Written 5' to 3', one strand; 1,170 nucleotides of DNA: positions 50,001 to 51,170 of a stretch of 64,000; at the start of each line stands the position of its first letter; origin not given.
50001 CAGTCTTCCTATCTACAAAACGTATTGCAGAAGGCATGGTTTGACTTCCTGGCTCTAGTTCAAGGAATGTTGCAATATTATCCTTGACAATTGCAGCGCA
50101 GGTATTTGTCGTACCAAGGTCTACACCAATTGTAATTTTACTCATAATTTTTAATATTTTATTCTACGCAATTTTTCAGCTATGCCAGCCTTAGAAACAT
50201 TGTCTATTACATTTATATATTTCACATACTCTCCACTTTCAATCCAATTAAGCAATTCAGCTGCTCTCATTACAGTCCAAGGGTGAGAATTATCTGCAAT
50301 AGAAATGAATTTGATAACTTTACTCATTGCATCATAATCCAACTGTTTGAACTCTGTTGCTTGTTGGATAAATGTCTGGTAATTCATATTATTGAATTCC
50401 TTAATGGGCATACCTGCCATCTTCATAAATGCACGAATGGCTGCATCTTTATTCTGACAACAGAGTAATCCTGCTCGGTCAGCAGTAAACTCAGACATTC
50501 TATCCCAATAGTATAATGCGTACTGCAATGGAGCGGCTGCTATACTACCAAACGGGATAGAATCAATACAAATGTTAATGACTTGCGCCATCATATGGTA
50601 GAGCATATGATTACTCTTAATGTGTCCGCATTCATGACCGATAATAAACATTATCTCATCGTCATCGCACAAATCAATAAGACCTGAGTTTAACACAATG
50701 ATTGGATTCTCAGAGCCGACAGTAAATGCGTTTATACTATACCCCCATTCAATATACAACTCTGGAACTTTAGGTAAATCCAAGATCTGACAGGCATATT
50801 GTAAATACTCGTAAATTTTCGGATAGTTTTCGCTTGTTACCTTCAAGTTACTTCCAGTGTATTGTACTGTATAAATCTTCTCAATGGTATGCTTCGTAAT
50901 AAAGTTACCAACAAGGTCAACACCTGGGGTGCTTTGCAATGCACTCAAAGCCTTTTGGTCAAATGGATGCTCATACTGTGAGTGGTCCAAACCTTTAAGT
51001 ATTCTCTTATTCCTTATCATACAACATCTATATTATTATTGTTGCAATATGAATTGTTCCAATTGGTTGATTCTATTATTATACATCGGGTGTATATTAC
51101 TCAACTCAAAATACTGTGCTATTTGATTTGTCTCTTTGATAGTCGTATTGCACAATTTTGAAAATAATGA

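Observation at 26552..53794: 27-kb single-strand operon-like island built around seven Hsp70-fold ATPase paralogues and four soluble Zn-metalloproteases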

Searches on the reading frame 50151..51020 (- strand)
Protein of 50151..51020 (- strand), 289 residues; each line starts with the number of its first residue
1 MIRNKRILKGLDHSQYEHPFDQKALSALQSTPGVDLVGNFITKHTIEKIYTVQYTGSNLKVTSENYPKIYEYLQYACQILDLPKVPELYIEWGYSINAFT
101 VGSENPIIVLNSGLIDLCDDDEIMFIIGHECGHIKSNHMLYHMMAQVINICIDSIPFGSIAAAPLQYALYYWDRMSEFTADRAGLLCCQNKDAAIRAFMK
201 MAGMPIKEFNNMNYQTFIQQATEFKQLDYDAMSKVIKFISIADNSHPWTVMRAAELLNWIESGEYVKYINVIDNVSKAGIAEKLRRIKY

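Call 3: search_protein_families(library=pfam, proteins=[window:50151-51020:-], max_evalue=0.01)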
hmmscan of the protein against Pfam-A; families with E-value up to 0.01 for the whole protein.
window:50151-51020:- (289 aa): 2 families
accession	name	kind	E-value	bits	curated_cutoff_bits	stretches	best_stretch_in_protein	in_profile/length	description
PF01435.24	Peptidase_M48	-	3.2e-24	86.2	20.3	1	87-259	26-185/186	Peptidase family M48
PF05569.17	Peptidase_M56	-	0.00073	19.2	31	1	99-150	169-220/296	BlaR1 peptidase M56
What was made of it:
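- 50151..51020 (-): M48b, a soluble M48 Zn-metalloprotease and the last gene of the head. It is the most conserved protein of the locus. The module-swap junction lies at about 50226-50242, within its last 25-30 codons. Pfam E = 3.2e-24 (call 3).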

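Call 5: search_protein_families(library=padloc, proteins=[window:50151-51020:-], max_evalue=0.01)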
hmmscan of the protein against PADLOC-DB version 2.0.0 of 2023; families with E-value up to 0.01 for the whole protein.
window:50151-51020:- (289 aa): 0 families

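Call 6: search_protein_families(library=ncbifam, proteins=[window:50151-51020:-], max_evalue=0.01)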
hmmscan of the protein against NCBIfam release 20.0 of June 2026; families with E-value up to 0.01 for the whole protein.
window:50151-51020:- (289 aa): 9 families
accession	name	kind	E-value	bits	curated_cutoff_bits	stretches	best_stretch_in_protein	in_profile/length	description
NF002669.0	PRK02391.1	equivalog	5.1e-10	39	341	1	58-150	68-161/298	zinc metalloprotease HtpX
NF002826.0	PRK03001.1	equivalog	5.9e-09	35.5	369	1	59-152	60-154/285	zinc metalloprotease HtpX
NF003425.0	PRK04897.1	equivalog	6.5e-09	35.4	355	1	59-149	72-163/298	zinc metalloprotease HtpX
NF002322.0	PRK01265.1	equivalog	5.1e-08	32.7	275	1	51-143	67-160/325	zinc metalloprotease HtpX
NF002775.0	PRK02870.1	equivalog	1.7e-07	30.8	285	1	66-148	114-198/338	zinc metalloprotease HtpX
NF003965.0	PRK05457.1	equivalog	2.2e-07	30.5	245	1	68-145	78-156/285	protease HtpX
NF052399.1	M48_lipo_LoiP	exception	2.9e-06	26.9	365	1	95-144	96-143/247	metalloprotease LoiP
NF002839.0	PRK03072.1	equivalog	5e-06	25.8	412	1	60-150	65-156/291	zinc metalloprotease HtpX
NF002363.0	PRK01345.1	equivalog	6.8e-06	25.4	422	1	60-144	60-145/318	zinc metalloprotease HtpX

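Call 77: find_homologous_proteins(query=window:50151-51020:-, max_evalue=0.00001)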
Query window:50151-51020:- (289 aa): 2356 proteins with E <= 0.00001 among 2869 candidates; the best 120 are listed.
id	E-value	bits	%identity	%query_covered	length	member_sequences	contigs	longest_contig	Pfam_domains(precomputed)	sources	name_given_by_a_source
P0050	9.9e-176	601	97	93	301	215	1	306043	PF01435.25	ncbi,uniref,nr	ncbi:M48 family metallopeptidase [Parabacteroides pacaensis]|uniref:M48 family metallopeptidase n=1 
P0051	3.0e-174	596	91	96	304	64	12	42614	PF01435.25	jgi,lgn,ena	-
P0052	2.0e-166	570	90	94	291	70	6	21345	PF01435.25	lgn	-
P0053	5.1e-166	569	91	92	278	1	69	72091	PF01435.25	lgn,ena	-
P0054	1.1e-165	568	92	91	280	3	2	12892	PF01435.25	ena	-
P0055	1.7e-165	567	91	92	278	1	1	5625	PF01435.25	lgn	-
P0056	3.4e-165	566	91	92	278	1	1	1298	PF01435.25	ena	-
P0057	3.6e-165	566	91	92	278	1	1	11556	PF01435.25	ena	-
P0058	4.5e-165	566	90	92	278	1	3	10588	PF01435.25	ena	-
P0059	6.8e-165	565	90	92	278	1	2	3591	PF01435.25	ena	-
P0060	2.8e-164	563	88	93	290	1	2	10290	PF01435.25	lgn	-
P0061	3.2e-164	563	91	92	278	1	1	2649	PF01435.25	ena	-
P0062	4.7e-164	563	83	100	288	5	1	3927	PF01435.25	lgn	-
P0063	5.7e-164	562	83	100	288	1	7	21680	PF01435.25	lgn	-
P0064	3.0e-163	560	91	91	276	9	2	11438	PF01435.25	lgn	-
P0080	1.2e-159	548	87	94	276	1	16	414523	PF01435.25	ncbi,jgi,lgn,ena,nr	ncbi:MAG: M48 family metallopeptidase [Bacteroidaceae bacterium]|nr:M48 family metallopeptidase [Bac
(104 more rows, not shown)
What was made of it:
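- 50151..51020 (-): There are 2356 homologous clusters, the closest 97% identical in Parabacteroides pacaensis (call 77).
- M48b homologues number 2356 clusters (call 77).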

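Call 78: find_encoding_contigs(protein=P0050, flank=10000, max_places=2)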
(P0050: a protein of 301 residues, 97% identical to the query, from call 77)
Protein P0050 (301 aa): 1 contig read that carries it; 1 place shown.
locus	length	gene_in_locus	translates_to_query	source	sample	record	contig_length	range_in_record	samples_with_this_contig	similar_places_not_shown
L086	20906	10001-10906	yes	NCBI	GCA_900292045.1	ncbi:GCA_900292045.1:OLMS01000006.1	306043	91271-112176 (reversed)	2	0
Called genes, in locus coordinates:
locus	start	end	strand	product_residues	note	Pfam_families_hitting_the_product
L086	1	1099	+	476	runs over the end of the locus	PF01637:ATPase_2, PF13191:AAA_16 (weak), PF13173:AAA_14 (weak), PF13401:AAA_22 (weak)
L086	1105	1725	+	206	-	-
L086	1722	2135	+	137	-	-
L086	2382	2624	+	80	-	PF12728:HTH_17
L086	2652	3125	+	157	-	-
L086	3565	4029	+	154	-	PF21983:NikA-like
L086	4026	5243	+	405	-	-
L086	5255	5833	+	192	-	-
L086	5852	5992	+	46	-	-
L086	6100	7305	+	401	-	PF13102:Phage_int_SAM_5, PF00589:Phage_integrase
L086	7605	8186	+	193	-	PF02357:NusG, PF00467:KOW (weak)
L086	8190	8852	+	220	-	-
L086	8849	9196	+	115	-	-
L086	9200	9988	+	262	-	PF01435:Peptidase_M48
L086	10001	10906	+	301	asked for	PF01435:Peptidase_M48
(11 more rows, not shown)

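Call 79: find_encoding_contigs(protein=P0080, flank=10000, max_places=2)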
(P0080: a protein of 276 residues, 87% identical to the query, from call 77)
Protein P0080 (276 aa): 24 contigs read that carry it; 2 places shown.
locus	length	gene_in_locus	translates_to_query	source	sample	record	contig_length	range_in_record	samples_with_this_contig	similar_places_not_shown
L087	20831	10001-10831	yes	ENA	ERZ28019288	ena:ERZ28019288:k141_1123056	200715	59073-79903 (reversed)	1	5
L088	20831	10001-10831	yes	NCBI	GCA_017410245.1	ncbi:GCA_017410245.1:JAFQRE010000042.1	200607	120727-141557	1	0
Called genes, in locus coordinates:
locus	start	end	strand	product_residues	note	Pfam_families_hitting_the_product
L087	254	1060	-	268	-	PF00753:Lactamase_B, PF23023:Anti-Pycsar_Apyc1 (weak), PF12706:Lactamase_B_2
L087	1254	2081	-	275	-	-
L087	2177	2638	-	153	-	PF01668:SmpB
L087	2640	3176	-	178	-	-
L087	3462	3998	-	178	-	-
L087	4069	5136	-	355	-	PF14903:WG_beta_rep (faint)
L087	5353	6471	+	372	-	PF04015:DUF362, PF13183:Fer4_8 (faint), PF13187:Fer4_9 (weak), PF12837:Fer4_6 (weak), PF12838:Fer4_7, PF13237:Fer4_10 (weak), PF14697:Fer4_21 (weak), PF00037:Fer4 (weak), +1 more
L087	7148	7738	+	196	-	PF02357:NusG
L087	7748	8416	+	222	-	PF04542:Sigma70_r2 (weak)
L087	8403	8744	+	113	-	-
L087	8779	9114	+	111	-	-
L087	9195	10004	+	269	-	PF01435:Peptidase_M48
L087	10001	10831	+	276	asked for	PF01435:Peptidase_M48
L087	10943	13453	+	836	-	-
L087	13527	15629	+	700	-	PF14362:DUF4407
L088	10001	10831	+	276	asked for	PF01435:Peptidase_M48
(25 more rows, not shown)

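Call 81: find_related_loci(query=window:50151-51020:-, collection=metagenome_contigs, flank=10000)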
Query window:50151-51020:- (289 aa) in metagenome_contigs; peptide patterns used: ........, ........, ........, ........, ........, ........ (x = any residue, [..] = any of these).
199 stretches matched a pattern; 135 encode a relative of the query (tblastn E <= 1e-3); the best 80 are kept; 80 distinct loci.
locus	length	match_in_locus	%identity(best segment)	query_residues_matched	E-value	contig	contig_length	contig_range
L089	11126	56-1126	98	1-268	0e+0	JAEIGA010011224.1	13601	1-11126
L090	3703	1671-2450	98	1-260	0e+0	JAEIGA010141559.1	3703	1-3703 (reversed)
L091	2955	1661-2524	86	1-288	0e+0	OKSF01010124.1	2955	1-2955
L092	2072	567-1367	92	1-267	0e+0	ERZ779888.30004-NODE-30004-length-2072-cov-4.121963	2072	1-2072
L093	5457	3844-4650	91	1-269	5e-174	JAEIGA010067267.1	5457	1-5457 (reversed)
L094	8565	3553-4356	90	1-268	1e-170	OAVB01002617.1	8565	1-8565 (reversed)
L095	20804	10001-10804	90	1-268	1e-170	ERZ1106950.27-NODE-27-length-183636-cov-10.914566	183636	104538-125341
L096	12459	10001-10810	89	1-270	3e-170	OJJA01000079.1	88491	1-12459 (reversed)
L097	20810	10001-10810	89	1-270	3e-170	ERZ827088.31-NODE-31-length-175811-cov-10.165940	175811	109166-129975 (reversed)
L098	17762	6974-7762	91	1-264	8e-170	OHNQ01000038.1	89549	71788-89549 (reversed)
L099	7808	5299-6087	91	1-264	5e-170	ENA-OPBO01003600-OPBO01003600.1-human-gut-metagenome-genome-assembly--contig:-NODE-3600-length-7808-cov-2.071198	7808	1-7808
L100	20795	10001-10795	91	1-265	6e-169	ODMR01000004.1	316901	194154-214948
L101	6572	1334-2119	90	4-265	3e-169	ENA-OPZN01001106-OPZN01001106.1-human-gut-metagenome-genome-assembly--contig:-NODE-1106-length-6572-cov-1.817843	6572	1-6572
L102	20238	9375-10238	82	1-288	9e-166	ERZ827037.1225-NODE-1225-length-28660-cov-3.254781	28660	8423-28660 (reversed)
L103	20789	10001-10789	88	1-263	1e-164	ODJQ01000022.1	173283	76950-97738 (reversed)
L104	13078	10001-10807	86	1-269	7e-164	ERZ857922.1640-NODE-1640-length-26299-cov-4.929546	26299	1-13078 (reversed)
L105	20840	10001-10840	80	1-280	2e-163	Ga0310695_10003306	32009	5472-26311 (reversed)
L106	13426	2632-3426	86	1-265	2e-163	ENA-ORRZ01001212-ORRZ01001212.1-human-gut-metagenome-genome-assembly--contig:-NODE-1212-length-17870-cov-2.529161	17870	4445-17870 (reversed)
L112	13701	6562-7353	86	1-264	9e-161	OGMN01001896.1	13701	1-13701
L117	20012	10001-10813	81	1-271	2e-158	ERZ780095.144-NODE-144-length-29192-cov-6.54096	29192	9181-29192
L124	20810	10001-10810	80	1-270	7e-157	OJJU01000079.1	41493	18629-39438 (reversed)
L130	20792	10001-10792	81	1-264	9e-155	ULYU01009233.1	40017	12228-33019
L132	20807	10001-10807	79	1-269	2e-154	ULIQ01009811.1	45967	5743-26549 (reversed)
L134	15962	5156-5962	78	1-269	9e-154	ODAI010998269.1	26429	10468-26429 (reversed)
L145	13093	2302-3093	73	1-264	1e-143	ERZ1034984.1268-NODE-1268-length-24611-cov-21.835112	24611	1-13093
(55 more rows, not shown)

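Call 84: search_protein_families(library=pfam, proteins=[L117:3911-6094:+, L117:3032-3898:+, L132:1816-2991:+, L112:1448-3022:-, L097:3155-4537:-, L096:1-1995:+, L103:2986-3954:+, L100:1058-2779:+, L095:4250-4837:+, L132:6130-6672:+], max_evalue=0.001)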
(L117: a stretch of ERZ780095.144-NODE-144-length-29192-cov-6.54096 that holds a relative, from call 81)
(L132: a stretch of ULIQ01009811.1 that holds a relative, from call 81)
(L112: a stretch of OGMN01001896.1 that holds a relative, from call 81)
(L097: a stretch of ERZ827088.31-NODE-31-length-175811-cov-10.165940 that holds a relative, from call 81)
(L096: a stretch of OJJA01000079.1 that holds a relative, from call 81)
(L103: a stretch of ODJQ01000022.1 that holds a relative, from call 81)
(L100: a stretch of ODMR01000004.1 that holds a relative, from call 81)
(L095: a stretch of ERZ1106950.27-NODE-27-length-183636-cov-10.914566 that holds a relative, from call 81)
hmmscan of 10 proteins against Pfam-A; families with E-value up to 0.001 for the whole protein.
L117:3911-6094:+ (727 aa): 4 families
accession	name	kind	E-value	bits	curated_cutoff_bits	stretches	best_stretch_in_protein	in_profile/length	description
PF02534.20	T4SS-DNA_transf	-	2.6e-15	56.7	20.1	1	186-611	31-402/468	Type IV secretory system Conjugative DNA transfer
PF12696.13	TraG-D_C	-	5.7e-13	49.3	22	1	513-629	1-125/126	TraM recognition site of TraD and TraG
PF10412.15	TrwB_AAD_bind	-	1.6e-11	44.2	20.5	1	472-629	203-367/387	Type IV secretion-system coupling protein DNA-binding domain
PF14293.11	YWFCY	-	4.1e-07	30.6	24.4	1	60-152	58-144/144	YWFCY protein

L117:3032-3898:+ (288 aa): 1 family
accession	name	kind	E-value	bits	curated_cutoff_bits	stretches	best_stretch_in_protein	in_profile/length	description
PF13595.11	DUF4138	-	2.6e-58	197.7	31.1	1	41-281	1-244/245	Domain of unknown function (DUF4138)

L132:1816-2991:+ (391 aa): 1 family
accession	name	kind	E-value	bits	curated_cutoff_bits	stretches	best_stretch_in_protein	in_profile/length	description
PF12508.14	Transposon_TraM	-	7e-37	127.7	25.1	1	232-382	1-144/145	Conjugative transposon, TraM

L112:1448-3022:- (524 aa): 6 families
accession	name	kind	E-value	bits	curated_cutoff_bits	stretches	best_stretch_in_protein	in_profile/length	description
PF20030.5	bpMoxR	-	6.2e-53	179.4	27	1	7-180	2-172/205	MoxR domain in the MoxR-vWA-beta-propeller ternary systems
PF07728.20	AAA_5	-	4.4e-27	95.2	22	1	39-168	2-139/139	AAA domain (dynein-related subfamily)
PF17868.7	AAA_lid_8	-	1.4e-20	73.3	22.8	1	225-301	3-72/72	AAA lid domain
PF00158.32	Sigma54_activat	-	0.0002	21.5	20.2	0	37-155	23-146/168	Sigma-54 interaction domain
PF07726.17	AAA_3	-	0.00021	21.6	27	1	40-170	3-131/131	ATPase family associated with various cellular activities (AAA)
PF07724.20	AAA_2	-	0.00035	21.1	27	1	38-152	5-124/166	AAA domain (Cdc48 subfamily)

L097:3155-4537:- (460 aa): 2 families
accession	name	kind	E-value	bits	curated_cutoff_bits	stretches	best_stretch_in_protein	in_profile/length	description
PF13519.12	VWA_2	-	1.1e-08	36.1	27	1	312-412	2-106/107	von Willebrand factor type A domain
PF05762.20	VWA_CoxE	-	3.1e-06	27.2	26.4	1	309-438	57-185/222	VWA domain containing CoxE-like protein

L096:1-1995:+ (664 aa): 3 families
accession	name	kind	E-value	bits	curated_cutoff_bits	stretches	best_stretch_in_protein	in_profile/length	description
PF00176.29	SNF2-rel_dom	-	1.2e-31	110.3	24.9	1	502-646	1-159/290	SNF2-related domain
PF04851.21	ResIII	-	1.4e-05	25.5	22.5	1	498-627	3-140/164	Type III restriction enzyme, res subunit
PF00270.35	DEAD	-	0.00067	19.9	26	0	525-630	22-135/167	DEAD/DEAH box helicase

L103:2986-3954:+ (322 aa): 5 families
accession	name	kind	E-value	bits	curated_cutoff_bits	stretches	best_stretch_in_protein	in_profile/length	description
PF12146.15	Hydrolase_4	-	2.7e-15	56.8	27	1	80-185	19-118/239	Serine aminopeptidase, S33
PF00561.26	Abhydrolase_1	-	4.8e-09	36.7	25.8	1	74-214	6-150/245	alpha/beta hydrolase fold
PF02129.25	Peptidase_S15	-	2.7e-06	27.7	23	1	40-283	5-261/262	X-Pro dipeptidyl-peptidase (S15 family)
PF20408.4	Abhydrolase_11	-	0.00028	21.1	27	0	80-169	19-105/193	Alpha/beta hydrolase domain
PF12697.13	Abhydrolase_6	-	0.00083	20.5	26.3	1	81-282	17-204/217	Alpha/beta hydrolase family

L100:1058-2779:+ (573 aa): 1 family
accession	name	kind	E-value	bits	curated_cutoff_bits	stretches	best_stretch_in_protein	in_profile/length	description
PF18962.6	Por_Secre_tail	-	5.4e-09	36.7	27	1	509-571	1-74/75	Secretion system C-terminal sorting domain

L095:4250-4837:+ (195 aa): 1 family
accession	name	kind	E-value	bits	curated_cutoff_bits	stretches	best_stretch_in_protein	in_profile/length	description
PF04893.22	Yip1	-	2.6e-08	34.4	28.6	1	21-181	33-165/173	Yip1 domain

L132:6130-6672:+ (180 aa): 1 family
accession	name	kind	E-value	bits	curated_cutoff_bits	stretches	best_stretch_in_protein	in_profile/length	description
PF00959.24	Phage_lysozyme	-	1.6e-07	32.1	22.3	1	63-173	15-125/125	Phage lysozyme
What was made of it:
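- Other loci have bpMoxR, a CoxE-like vWA protein and an SNF2 helicase upstream (call 84).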

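Call 85: search_protein_families(library=pfam, proteins=[L132:10825-12126:+, L104:12180-12938:+, L106:6650-8539:+, L130:15117-15821:+, L134:7444-8142:+, L105:12362-14983:+, L134:12216-13601:+, L145:4748-6457:+, L098:14537-15301:+, L103:19063-20484:+], max_evalue=0.001)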
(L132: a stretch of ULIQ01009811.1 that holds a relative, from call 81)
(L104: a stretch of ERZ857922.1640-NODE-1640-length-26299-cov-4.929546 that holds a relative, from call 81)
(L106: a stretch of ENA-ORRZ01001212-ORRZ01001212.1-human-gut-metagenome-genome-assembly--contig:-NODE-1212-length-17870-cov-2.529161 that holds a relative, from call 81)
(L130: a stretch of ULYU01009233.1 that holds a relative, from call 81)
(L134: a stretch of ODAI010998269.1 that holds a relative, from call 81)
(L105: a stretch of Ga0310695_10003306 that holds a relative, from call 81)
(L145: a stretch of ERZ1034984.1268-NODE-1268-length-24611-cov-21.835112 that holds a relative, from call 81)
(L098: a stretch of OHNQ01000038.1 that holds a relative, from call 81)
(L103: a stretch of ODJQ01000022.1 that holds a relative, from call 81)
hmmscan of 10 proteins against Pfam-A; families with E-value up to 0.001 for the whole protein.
L132:10825-12126:+ (433 aa): 1 family
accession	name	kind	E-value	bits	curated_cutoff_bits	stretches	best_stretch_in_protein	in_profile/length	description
PF00069.31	Pkinase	-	3.2e-17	63.2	31.7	1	24-220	4-202/263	Protein kinase domain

L104:12180-12938:+ (252 aa): 2 families
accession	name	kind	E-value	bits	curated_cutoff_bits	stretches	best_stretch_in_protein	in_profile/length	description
PF13519.12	VWA_2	-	1.5e-07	32.5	27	1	19-131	2-106/107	von Willebrand factor type A domain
PF00092.34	VWA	-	8.3e-07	29.8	23.8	1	18-146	2-129/174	von Willebrand factor type A domain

L106:6650-8539:+ (629 aa): 1 family
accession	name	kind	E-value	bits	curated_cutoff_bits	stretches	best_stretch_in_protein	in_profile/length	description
PF13672.11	PP2C_2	-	1.1e-29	103.9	24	1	10-250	2-196/209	Protein phosphatase 2C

L130:15117-15821:+ (234 aa): 0 families

L134:7444-8142:+ (232 aa): 3 families
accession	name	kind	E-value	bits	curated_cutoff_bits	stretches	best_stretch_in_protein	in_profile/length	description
PF25106.1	VWA_4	-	3.6e-12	46.6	27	1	80-140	56-110/169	von Willebrand factor A domain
PF13519.12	VWA_2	-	2e-06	28.8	27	1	7-134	1-106/107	von Willebrand factor type A domain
PF00362.24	Integrin_beta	-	0.0007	19.8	24.8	0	81-139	91-150/248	Integrin beta chain VWA domain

L105:12362-14983:+ (873 aa): 1 family
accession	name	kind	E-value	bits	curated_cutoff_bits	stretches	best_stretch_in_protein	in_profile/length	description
PF10938.13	YfdX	-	0.0004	20.8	26.6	0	272-339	28-98/149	YfdX protein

L134:12216-13601:+ (461 aa): 5 families
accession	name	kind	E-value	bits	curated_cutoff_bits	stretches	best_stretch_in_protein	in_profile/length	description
PF00069.31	Pkinase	-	2.8e-26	92.9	31.7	1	90-287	61-259/263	Protein kinase domain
PF13290.12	CHB_HEX_C_1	-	2.4e-15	56.7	22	1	393-450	9-66/67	Chitobiase/beta-hexosaminidase C-terminal domain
PF07714.23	PK_Tyr_Ser-Thr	-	2.5e-13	50.3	23.1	1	120-289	96-258/258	Protein tyrosine and serine/threonine kinase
PF13287.12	Fn3_assoc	-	8.8e-13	48.6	23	1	396-451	1-56/59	Fn3 associated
PF14531.12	Kinase-like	-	0.00064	19.5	25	1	143-278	162-288/289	Kinase-like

L145:4748-6457:+ (569 aa): 3 families
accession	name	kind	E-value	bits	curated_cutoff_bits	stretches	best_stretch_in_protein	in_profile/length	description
PF13672.11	PP2C_2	-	2.9e-33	115.6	24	1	298-498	1-178/209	Protein phosphatase 2C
PF13287.12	Fn3_assoc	-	9e-21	74.2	23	1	215-272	1-58/59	Fn3 associated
PF13290.12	CHB_HEX_C_1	-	1.1e-19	70.6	22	1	211-269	8-66/67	Chitobiase/beta-hexosaminidase C-terminal domain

L098:14537-15301:+ (254 aa): 3 families
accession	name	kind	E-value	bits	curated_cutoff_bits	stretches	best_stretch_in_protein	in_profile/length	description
PF14903.11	WG_beta_rep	-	8.7e-05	22.9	25.6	0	217-233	9-25/35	WG containing repeat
PF13240.11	Zn_Ribbon_1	-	0.00021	21.4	25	1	8-26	4-22/23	zinc-ribbon domain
PF12730.13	ABC2_membrane_4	-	0.00025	21.5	27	1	57-146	77-165/179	ABC-2 family transporter protein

L103:19063-20484:+ (473 aa): 3 families
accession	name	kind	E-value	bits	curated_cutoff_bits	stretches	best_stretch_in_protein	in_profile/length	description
PF01618.21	MotA_ExbB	-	3e-05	24.2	22.9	1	52-127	47-122/127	MotA/TolQ/ExbB proton channel family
PF12773.13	DZR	-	0.00019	21.9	27.3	1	439-459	25-45/45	Double zinc ribbon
PF13240.11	Zn_Ribbon_1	-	0.00024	21.2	25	1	441-460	2-21/23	zinc-ribbon domain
